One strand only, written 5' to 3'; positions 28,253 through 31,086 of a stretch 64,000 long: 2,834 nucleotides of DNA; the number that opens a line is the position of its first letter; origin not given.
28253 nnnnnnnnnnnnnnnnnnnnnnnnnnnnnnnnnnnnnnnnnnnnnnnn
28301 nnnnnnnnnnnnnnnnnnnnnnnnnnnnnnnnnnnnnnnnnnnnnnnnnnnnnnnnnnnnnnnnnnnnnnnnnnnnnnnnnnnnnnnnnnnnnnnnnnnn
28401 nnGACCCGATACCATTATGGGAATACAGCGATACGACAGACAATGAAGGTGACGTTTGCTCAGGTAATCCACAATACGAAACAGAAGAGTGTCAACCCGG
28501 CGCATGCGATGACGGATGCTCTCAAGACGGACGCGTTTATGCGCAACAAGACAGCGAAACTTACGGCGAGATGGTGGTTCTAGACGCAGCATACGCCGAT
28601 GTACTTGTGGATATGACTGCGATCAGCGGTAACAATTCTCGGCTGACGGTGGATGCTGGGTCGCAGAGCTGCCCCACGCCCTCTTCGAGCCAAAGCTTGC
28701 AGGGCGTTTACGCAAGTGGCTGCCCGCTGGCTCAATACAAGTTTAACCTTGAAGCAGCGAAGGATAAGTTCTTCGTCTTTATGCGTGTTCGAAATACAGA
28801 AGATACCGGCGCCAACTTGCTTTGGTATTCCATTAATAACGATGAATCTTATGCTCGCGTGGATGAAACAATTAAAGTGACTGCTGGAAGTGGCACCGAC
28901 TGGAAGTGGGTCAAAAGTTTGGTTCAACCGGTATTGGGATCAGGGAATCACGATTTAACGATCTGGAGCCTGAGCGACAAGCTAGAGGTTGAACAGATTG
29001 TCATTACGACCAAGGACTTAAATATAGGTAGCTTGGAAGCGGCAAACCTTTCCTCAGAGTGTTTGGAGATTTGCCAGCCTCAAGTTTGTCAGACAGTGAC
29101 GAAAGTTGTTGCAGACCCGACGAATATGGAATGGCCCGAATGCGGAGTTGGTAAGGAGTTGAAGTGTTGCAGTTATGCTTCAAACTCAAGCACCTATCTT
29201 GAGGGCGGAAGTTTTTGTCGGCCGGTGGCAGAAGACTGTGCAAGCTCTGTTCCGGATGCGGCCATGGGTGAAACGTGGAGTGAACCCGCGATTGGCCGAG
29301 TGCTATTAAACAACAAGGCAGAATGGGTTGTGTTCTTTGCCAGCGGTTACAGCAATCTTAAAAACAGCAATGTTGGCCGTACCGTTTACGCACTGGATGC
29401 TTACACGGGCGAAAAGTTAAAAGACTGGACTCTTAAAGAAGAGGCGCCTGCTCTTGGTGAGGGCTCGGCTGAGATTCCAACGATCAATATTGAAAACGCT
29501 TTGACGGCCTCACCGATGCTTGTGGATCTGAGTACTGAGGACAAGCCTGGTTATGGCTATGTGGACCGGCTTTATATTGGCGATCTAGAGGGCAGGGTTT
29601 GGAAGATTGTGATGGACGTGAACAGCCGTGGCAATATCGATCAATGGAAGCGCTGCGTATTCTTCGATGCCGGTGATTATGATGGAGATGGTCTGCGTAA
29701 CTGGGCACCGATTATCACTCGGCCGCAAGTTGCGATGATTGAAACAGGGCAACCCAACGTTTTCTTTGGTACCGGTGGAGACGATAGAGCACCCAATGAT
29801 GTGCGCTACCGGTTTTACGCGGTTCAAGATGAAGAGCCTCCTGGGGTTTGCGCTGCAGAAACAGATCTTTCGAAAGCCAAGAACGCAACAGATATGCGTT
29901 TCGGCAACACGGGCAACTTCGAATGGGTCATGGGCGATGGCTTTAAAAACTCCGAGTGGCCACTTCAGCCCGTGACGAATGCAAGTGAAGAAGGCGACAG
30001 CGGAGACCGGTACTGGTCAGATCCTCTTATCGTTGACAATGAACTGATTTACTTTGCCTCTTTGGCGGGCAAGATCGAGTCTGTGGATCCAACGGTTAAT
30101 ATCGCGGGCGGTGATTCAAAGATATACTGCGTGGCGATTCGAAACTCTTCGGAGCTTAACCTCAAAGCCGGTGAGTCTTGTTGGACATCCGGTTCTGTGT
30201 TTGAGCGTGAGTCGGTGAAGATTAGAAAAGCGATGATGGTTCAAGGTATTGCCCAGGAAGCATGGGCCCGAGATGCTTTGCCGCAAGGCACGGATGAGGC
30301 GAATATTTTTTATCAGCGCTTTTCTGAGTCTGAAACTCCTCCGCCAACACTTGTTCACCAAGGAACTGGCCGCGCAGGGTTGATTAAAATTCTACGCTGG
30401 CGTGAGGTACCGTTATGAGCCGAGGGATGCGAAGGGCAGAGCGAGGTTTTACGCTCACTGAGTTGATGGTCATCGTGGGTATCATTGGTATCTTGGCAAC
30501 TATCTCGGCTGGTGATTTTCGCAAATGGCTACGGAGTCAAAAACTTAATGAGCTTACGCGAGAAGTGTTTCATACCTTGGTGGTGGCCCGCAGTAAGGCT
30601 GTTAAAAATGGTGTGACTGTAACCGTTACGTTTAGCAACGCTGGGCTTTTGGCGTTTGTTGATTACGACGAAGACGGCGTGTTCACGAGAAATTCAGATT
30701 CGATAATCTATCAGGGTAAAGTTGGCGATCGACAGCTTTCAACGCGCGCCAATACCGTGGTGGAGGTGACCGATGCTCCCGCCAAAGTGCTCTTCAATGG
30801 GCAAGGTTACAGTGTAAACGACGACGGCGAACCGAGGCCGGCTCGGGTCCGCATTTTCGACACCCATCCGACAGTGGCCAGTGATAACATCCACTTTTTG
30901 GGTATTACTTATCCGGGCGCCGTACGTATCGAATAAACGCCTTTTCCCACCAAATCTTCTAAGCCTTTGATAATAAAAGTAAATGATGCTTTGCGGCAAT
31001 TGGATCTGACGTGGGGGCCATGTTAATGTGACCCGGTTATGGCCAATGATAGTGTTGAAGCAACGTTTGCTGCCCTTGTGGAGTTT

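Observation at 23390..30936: Translationally coupled five-gene minor-pilin operon with shared ERG-type leaders and an unusually large PilY1 carrying FG-GAP-like repeats and a Cys-rich insert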

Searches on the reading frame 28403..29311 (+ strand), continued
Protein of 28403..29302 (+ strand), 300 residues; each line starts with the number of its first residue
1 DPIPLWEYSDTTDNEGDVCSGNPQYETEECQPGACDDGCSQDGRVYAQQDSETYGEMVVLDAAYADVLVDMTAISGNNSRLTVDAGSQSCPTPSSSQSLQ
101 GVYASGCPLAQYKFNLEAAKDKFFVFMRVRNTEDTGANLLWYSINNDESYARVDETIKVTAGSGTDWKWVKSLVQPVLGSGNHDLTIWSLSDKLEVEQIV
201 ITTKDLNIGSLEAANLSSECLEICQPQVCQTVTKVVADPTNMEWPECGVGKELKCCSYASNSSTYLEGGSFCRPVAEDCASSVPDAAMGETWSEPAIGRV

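Call 73: fold_search(model_id=the predicted structure, library=pdb)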
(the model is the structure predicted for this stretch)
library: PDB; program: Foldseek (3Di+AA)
matches with E <= 10: 1722; with E <= 0.001: 88
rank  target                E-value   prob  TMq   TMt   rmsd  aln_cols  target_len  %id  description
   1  4zmh_A                2.2e-06  1.00  0.41  0.13   5.0       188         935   16  Crystal structure of a five-domain GH115 alpha-Glucuronidase from the Marine Bacterium Saccharophagus degradans 2-40T (released 2016-05-04)
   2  4zmh_B                2.7e-06  1.00  0.41  0.14   5.4       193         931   15  Crystal structure of a five-domain GH115 alpha-Glucuronidase from the Marine Bacterium Saccharophagus degradans 2-40T (released 2016-05-04)
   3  7pxq                  4.7e-06  1.00  0.40  0.15   6.4       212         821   13  GH115 alpha-1,2-glucuronidase D303A (released 2022-01-19)
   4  4c91_B                4.9e-06  1.00  0.39  0.15   6.3       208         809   16  Evidence that GH115 alpha-glucuronidase activity is dependent on conformational flexibility (released 2013-11-13)
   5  4c90_A                5.8e-06  1.00  0.37  0.15   6.6       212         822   15  Evidence that GH115 alpha-glucuronidase activity is dependent on conformational flexibility (released 2013-11-13)
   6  2w1w_B                6.2e-06  1.00  0.37  0.74   3.7       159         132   12  Native structure of a family 35 carbohydrate binding module from Clostridium thermocellum (released 2009-01-20)
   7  4c91_A                7.3e-06  1.00  0.39  0.15   6.4       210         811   16  Evidence that GH115 alpha-glucuronidase activity is dependent on conformational flexibility (released 2013-11-13)
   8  2w1w_A                1.0e-05  1.00  0.37  0.74   3.6       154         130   13  Native structure of a family 35 carbohydrate binding module from Clostridium thermocellum (released 2009-01-20)
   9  3zm8_A                1.0e-05  1.00  0.35  0.23   4.3       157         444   13  Crystal structure of Podospora anserina GH26-CBM35 beta-(1,4)- mannanase (released 2013-04-17)
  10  6nps_A                1.1e-05  1.00  0.39  0.12   5.3       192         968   13  Crystal structure of GH115 enzyme AxyAgu115A from Amphibacillus xylanus (released 2020-07-15)
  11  5fui                  1.2e-05  1.00  0.34  0.72   4.4       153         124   10  Crystal structure of the C-terminal CBM6 of LamC a marine laminarianse from Zobellia galactanivorans (released 2016-03-02)
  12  2w47_A                1.3e-05  1.00  0.38  0.74   3.0       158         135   11  Clostridium thermocellum CBM35 in complex with delta-4,5- anhydrogalacturonic acid (released 2009-01-27)
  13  4c90_B                1.3e-05  1.00  0.40  0.16   5.2       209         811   15  Evidence that GH115 alpha-glucuronidase activity is dependent on conformational flexibility (released 2013-11-13)
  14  6nps_B                1.7e-05  1.00  0.39  0.13   5.3       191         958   12  Crystal structure of GH115 enzyme AxyAgu115A from Amphibacillus xylanus (released 2020-07-15)
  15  5by3                  1.7e-05  1.00  0.34  0.14   5.0       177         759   14  A novel family GH115 4-O-Methyl-alpha-glucuronidase, BtGH115A, with specificity for decorated arabinogalactans (released 2015-07-22)
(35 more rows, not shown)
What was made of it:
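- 28538..29020 (+): Insert core: CBM6/CBM35/GH115_C-type beta-sandwich (aa ~975-1135). Foldseek TM 0.72-0.74 (call 73).
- On CBM6/CBM35/GH115_C beta-sandwich (galactose-binding-domain-like): Foldseek gives TM 0.72-0.74 normalised to CBM35/CBM6 (call 73).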

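Call 93: find_homologous_proteins(query=A8, max_evalue=1e-8)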
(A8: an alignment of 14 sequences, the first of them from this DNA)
Query A8 (14 sequences) (303 aa, profile of the alignment): 6 proteins with E <= 1e-8 among 6655 candidates.
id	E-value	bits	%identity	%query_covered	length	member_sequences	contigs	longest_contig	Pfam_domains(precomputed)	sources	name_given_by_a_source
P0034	2.0e-58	216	25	100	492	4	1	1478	PF05567.18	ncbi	ncbi:MAG: hypothetical protein AAFX94_17055, partial [Myxococcota bacterium]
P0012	2.3e-17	82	53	59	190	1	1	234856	-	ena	-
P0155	2.0e-11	62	27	11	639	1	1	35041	PF22352.3,PF04909.21,PF17829.8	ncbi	ncbi:MAG: amidohydrolase family protein [Gemmatimonadaceae bacterium]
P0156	1.8e-10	59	27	11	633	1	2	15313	PF22352.3,PF04909.21,PF17829.8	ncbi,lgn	-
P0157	1.8e-10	59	27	11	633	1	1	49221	PF22352.3,PF04909.21,PF17829.8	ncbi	-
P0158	3.0e-10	58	27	11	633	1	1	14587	PF22352.3,PF04909.21,PF17829.8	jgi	jgi:predicted TIM-barrel fold metal-dependent hydrolase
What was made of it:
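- Tried and rejected: Profile search with the insert only (A8, call 93).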

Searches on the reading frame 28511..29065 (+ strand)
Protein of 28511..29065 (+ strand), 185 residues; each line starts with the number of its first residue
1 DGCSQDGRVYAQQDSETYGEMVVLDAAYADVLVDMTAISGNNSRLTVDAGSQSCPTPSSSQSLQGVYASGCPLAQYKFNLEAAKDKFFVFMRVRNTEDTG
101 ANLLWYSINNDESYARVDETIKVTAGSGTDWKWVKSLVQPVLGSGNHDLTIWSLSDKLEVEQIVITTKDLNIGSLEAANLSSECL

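Call 90: search_solved_structures(query=A7, max_evalue=1, show_alignments=2)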
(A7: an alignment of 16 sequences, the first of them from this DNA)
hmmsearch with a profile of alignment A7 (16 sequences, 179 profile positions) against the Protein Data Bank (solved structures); distinct sequences matched with E-value up to 1: 30.
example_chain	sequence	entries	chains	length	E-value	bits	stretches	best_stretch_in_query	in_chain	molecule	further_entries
8zvk_A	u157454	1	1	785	9.4e-16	61.4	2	66-168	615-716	AaBgIC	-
5x7o_A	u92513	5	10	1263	5.1e-07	33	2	73-164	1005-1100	Glycoside hydrolase family 31 alpha-glucosidase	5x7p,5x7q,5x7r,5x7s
2w3j_A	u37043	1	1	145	9.4e-07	32.1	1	63-169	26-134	CARBOHYDRATE BINDING MODULE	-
2vzp_A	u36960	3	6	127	1.6e-06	31.3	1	63-146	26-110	EXO-BETA-D-GLUCOSAMINIDASE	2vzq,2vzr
1uxz_A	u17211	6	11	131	2.8e-05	27.3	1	47-163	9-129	CELLULASE B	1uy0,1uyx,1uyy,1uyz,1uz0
2vzt_A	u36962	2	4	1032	2.9e-05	27.3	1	63-146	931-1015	EXO-BETA-D-GLUCOSAMINIDASE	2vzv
3wnl_A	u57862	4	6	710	3.3e-05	27.1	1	47-147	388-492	Cycloisomaltooligosaccharide glucanotransferase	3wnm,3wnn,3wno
3wnk_A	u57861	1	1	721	3.3e-05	27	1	47-147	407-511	Cycloisomaltooligosaccharide glucanotransferase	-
2vzu_A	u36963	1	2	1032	5.9e-05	26.2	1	63-146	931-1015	EXO-BETA-D-GLUCOSAMINIDASE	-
2vzs_A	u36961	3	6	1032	5.9e-05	26.2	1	63-146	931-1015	EXO-BETA-D-GLUCOSAMINIDASE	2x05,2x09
2vzo_A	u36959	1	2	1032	5.9e-05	26.2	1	63-146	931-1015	EXO-BETA-D-GLUCOSAMINIDASE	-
5la2_A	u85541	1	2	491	9.6e-05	25.6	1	16-156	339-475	Carbohydrate binding family 6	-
2y8k_A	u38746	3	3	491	9.6e-05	25.5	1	16-156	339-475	CARBOHYDRATE BINDING FAMILY 6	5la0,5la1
3wnp_A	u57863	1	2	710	9.6e-05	25.5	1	47-147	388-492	Cycloisomaltooligosaccharide glucanotransferase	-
5fui_A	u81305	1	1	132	0.00014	25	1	56-162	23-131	ENDO-1,3-BETA-GLUCANASE, FAMILY GH16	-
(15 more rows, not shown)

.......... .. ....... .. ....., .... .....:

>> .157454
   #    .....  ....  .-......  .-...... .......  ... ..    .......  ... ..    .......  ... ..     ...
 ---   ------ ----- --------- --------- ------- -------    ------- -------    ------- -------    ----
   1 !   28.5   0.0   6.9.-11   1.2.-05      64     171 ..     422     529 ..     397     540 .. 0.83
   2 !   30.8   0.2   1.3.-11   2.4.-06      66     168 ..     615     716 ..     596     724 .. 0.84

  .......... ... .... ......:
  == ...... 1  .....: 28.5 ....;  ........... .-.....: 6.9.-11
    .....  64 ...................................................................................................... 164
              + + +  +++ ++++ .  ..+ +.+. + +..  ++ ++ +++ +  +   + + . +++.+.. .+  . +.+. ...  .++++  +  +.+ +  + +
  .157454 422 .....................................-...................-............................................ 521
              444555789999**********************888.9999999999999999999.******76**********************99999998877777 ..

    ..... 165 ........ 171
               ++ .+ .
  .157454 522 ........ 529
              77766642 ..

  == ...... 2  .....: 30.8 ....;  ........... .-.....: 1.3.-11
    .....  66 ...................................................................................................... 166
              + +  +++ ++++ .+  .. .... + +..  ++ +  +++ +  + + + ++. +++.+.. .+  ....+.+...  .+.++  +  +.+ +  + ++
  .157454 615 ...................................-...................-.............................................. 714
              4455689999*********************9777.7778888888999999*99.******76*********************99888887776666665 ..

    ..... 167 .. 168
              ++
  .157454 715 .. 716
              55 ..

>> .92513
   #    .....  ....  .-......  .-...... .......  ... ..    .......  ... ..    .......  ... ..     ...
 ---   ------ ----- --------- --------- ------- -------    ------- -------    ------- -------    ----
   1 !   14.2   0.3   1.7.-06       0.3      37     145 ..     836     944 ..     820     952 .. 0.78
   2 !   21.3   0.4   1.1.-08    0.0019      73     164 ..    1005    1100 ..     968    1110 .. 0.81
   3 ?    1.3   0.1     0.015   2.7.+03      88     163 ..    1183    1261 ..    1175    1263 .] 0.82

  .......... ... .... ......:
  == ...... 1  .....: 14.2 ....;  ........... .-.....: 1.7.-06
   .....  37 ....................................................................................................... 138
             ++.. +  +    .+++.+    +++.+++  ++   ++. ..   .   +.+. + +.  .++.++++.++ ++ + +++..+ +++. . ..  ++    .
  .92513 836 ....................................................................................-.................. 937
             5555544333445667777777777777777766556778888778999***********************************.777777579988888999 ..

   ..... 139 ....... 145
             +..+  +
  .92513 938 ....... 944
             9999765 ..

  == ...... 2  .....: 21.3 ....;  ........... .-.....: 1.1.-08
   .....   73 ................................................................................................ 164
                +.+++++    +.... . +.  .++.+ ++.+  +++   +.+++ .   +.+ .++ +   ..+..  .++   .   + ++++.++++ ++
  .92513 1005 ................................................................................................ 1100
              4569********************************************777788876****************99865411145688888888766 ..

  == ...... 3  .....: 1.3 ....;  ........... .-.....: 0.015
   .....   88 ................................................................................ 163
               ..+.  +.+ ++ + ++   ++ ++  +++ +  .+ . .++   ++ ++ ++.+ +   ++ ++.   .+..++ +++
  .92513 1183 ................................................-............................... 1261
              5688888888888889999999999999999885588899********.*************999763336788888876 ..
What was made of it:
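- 28538..29020 (+): Family profile against the PDB, 9e-16 to 7e-4 (call 90).
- On CBM6/CBM35/GH115_C beta-sandwich (galactose-binding-domain-like): The profile of 16 inserts hits CBM35, CBM6 and GH115 chains at 1e-6 to 7e-4, and 8zvk at 9e-16 (call 90).
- Closest known: CBM6 / CBM35 / CBM36 carbohydrate-binding modules and the GH115 C-terminal domain. Same: Profile-level sequence similarity (call 90).
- The family profile hits bona fide CBM35/CBM6 modules more strongly than GH115: 1e-6 to 3e-5 against 7e-4, and 9e-16 for 8zvk (call 90).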

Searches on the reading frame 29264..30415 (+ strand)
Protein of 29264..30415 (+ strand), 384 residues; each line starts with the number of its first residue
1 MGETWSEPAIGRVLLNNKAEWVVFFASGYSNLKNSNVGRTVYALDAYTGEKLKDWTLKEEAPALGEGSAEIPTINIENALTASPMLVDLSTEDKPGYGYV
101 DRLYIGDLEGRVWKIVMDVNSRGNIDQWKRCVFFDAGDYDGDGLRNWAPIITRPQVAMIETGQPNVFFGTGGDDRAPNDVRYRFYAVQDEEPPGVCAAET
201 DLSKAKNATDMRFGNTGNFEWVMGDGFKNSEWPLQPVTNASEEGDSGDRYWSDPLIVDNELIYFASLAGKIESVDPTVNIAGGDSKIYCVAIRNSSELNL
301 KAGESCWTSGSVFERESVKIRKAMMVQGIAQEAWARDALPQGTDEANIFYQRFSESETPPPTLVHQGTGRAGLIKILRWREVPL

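Call 89: search_protein_families(library=pfam, proteins=[window:29264-30415:+], max_evalue=0.01)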
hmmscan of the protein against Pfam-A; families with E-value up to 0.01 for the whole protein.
seq(384 aa): 0 families

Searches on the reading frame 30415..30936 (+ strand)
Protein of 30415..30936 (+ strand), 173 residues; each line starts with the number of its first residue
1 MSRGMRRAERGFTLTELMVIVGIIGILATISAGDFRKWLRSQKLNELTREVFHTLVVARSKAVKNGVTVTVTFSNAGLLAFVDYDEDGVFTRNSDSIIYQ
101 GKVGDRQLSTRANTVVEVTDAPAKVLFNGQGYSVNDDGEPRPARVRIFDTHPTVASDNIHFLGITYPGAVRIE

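Call 3: search_protein_families(library=pfam, proteins=[window:30415-30936:+], max_evalue=0.1)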
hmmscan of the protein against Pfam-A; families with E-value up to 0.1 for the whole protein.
window:30415-30936:+ (173 aa): 4 families
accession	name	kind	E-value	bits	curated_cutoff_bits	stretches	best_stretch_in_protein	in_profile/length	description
PF07963.17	N_methyl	-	1e-06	28.4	21.2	1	6-31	1-26/27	Prokaryotic N-terminal methylation motif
PF12019.13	GspH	-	1.3e-05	26.1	21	1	48-146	2-90/108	Type II transport protein GspH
PF14682.11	SPOB_ab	-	0.0027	18.1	27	1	41-92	34-83/112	Sporulation initiation phospho-transferase B, C-terminal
PF23976.1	DUF7302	-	0.072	13.9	24.9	0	114-144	10-38/61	Family of unknown function (DUF7302)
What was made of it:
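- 30415..30936 (+): Gene 5: GspH-family (FimU/FimT-type) minor pilin, 173 aa, RAERG|FTLTEL. It overlaps gene 4 by ATGA. N_methyl scores 28.4 bits (call 3).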

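Call 4: search_protein_families(library=ncbifam, proteins=[window:30415-30936:+], max_evalue=0.1)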
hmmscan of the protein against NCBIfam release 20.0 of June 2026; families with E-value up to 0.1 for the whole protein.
window:30415-30936:+ (173 aa): 11 families
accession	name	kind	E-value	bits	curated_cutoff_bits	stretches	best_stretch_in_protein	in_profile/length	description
TIGR02596.1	TIGR02596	subfamily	3.6e-09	37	70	1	12-73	1-62/196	Verru_Chthon cassette protein D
TIGR01708.2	typeII_sec_gspH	equivalog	4.9e-08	33.1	80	1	9-78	1-70/169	type II secretion system minor pseudopilin GspH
NF041775.1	typeIV_PilA_Myxo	equivalog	3.9e-07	30.3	400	1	8-46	9-47/214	type IV pilin protein PilA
NF007800.0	PRK10506.1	equivalog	5.3e-07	29.6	158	1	6-76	5-75/163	prepilin peptidase-dependent protein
NF007862.0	PRK10574.1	equivalog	1e-06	29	138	1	8-48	3-43/145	prepilin peptidase-dependent pilin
TIGR02532.1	IV_pilin_GFxxxE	domain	0.00044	20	16.3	1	10-30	2-22/24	prepilin-type N-terminal cleavage/methylation domain-containing protein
NF040982.1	ComGD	equivalog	0.00049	20.5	70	1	9-77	1-69/139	competence type IV pilus minor pilin ComGD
NF047827.1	T3SSXpsH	equivalog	0.0011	18.8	160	1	10-68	1-59/145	type II secretion system protein XpsH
TIGR01710.1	typeII_sec_gspG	equivalog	0.0014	18.6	88.85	1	10-32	1-23/134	type II secretion system major pseudopilin GspG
NF007848.0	PRK10557.1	equivalog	0.069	12.5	120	1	4-58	5-58/192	prepilin peptidase-dependent protein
NF040999.1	pilin_ComGC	equivalog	0.07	13.3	75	0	10-30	2-22/84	competence type IV pilus major pilin ComGC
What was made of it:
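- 30415..30936 (+): TIGR01708 GspH gives 5e-8 (call 4).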
